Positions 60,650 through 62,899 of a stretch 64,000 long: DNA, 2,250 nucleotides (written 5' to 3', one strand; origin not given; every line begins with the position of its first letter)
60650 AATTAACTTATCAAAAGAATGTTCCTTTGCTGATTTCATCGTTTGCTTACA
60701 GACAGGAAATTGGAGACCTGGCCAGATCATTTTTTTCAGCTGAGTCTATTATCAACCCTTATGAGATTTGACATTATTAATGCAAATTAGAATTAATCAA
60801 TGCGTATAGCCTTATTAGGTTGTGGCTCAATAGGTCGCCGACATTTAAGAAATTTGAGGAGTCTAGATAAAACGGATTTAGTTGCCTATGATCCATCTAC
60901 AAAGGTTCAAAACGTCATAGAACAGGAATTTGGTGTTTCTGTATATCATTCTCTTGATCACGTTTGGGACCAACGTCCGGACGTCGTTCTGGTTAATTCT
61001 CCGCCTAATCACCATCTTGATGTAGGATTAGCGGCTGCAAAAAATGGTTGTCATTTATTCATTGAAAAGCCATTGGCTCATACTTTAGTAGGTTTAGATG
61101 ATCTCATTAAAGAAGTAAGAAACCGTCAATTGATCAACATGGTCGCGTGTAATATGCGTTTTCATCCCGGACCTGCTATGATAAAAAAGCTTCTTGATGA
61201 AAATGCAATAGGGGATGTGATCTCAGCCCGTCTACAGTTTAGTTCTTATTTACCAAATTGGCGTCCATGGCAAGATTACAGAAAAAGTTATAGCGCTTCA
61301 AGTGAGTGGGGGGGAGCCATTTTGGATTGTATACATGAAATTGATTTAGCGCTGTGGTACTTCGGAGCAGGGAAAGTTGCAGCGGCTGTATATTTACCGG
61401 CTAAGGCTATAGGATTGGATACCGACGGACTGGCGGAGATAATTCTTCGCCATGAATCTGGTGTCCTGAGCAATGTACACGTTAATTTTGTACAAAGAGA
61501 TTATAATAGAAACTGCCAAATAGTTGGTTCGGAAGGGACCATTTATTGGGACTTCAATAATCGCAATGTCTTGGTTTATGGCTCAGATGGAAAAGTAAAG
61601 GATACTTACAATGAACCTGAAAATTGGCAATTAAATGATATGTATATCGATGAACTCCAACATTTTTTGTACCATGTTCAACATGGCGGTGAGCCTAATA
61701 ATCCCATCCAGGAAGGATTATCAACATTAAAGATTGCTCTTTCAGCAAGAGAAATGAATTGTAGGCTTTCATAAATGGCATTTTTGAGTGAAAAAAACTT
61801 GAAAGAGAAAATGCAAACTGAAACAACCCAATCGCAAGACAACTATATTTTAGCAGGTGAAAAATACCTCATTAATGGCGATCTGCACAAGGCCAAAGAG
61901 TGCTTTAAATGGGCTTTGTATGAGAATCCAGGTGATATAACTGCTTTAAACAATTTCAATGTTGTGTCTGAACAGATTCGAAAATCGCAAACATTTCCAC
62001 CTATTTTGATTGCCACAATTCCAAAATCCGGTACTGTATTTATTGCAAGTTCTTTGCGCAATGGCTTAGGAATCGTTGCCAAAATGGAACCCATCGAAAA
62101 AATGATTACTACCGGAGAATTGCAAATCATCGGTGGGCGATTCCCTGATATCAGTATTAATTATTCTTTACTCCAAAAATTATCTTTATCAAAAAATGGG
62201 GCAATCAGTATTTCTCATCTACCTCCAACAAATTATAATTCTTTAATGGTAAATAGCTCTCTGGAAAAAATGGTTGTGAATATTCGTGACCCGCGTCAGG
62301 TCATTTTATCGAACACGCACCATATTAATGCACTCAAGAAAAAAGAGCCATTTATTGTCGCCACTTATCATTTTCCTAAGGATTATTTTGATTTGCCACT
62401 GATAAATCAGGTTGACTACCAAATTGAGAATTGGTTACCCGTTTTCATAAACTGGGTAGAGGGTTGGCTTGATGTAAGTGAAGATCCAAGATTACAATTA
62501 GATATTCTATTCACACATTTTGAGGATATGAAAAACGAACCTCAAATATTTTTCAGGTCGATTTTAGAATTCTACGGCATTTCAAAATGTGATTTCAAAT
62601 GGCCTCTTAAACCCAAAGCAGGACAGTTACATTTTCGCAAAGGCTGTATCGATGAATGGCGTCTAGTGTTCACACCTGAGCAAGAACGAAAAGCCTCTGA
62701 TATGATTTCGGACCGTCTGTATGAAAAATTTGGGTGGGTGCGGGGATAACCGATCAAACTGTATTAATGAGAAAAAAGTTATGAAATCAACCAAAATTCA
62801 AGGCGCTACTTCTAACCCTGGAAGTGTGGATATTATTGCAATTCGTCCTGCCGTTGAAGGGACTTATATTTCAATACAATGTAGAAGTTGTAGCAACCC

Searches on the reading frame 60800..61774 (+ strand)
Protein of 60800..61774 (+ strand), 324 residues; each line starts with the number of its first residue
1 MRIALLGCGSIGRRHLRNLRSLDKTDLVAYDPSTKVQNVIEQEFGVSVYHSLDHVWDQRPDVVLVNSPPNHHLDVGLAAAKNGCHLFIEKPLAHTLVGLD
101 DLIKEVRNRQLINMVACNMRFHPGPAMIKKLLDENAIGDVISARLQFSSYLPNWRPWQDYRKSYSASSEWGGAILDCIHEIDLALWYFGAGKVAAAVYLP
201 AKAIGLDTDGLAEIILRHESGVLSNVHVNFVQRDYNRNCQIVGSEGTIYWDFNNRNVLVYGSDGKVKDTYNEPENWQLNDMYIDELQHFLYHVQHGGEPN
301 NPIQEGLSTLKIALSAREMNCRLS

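Call 54: search_protein_families(library=pfam, proteins=[window:60800-61774:+])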
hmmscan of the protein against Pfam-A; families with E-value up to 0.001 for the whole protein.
window:60800-61774:+ (324 aa): 3 families
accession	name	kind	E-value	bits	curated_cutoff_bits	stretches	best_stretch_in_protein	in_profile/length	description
PF01408.29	GFO_IDH_MocA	-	8.9e-21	75.2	24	1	1-115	1-118/120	Oxidoreductase family, NAD-binding Rossmann fold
PF22725.1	GFO_IDH_MocA_C3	-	1.5e-17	64.2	27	1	128-248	4-123/124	GFO/IDH/MocA C-terminal domain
PF02894.22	GFO_IDH_MocA_C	-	8.5e-14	52.3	22.9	1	129-313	1-203/218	Oxidoreductase family, C-terminal alpha/beta domain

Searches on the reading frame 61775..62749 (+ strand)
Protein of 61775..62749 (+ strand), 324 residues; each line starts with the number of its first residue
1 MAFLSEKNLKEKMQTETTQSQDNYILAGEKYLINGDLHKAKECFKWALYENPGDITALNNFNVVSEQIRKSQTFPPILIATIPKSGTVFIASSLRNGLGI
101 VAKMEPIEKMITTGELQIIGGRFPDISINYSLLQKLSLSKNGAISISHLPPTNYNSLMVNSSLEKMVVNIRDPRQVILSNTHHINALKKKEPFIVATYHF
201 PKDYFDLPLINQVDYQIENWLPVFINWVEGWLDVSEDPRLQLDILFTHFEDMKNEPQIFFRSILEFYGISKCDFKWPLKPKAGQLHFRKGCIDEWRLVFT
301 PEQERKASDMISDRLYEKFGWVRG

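Call 54: search_protein_families(library=pfam, proteins=[window:61775-62749:+])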
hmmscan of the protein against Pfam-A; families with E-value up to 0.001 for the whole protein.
window:61775-62749:+ (324 aa): 1 family
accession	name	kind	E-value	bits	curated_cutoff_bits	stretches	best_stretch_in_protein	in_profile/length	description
PF00685.33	Sulfotransfer_1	-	3.7e-16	59.7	22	1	76-315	3-251/255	Sulfotransferase domain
